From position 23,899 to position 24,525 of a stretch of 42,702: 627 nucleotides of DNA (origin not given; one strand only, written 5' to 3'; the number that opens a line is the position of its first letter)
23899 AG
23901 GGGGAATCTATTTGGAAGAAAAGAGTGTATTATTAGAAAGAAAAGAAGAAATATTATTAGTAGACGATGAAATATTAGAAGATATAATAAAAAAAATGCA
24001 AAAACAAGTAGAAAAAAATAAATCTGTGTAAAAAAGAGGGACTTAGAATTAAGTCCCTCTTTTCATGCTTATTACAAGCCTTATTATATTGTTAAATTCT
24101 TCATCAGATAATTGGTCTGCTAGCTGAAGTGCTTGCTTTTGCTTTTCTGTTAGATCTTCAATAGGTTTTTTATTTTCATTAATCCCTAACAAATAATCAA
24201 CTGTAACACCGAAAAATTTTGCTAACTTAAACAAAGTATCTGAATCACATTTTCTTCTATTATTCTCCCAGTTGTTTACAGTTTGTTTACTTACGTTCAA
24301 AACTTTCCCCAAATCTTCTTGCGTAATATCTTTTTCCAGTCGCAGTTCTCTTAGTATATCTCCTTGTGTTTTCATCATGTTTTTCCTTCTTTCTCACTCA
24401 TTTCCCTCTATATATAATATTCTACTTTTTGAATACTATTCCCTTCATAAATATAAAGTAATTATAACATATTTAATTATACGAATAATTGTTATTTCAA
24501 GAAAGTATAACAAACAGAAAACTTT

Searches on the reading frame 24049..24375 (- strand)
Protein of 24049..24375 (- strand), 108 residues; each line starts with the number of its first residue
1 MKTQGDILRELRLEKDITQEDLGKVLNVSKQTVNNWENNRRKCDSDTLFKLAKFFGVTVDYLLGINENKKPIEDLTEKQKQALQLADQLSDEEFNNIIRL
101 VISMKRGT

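Call 89: search_protein_families(library=pfam, proteins=[window:24049-24375:-], max_evalue=0.001)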
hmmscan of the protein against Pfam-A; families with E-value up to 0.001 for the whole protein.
window:24049-24375:- (108 aa): 10 families
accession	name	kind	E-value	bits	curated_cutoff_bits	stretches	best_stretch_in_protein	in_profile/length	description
PF01381.28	HTH_3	-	8.5e-18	64.6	23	1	8-62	1-55/55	Helix-turn-helix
PF12844.13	HTH_19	-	1.3e-08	35.1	30.2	1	7-63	3-59/64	Helix-turn-helix domain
PF13560.12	HTH_31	-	2.3e-08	34.6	27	1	5-60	3-59/64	Helix-turn-helix domain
PF13443.12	HTH_26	-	2.3e-07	31.4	22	1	8-65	2-60/63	Cro/C1-type HTH DNA-binding domain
PF07022.19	Phage_CI_repr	-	2.7e-05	24.8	22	1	19-68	15-63/65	Bacteriophage CI repressor helix-turn-helix domain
PF04545.22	Sigma70_r4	-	2.9e-05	23.9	24.1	0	10-35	14-39/50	Sigma-70, region 4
PF13412.12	HTH_24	-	6.7e-05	22.8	21.9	1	2-34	3-35/48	Winged helix-turn-helix DNA-binding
PF08279.18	HTH_11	-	0.0003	21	25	0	6-35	4-34/55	HTH domain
PF12802.13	MarR_2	-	0.00033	21.2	27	1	3-35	6-39/61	MarR family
PF01047.28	MarR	-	0.00034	20.9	24.6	0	3-36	4-37/59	MarR family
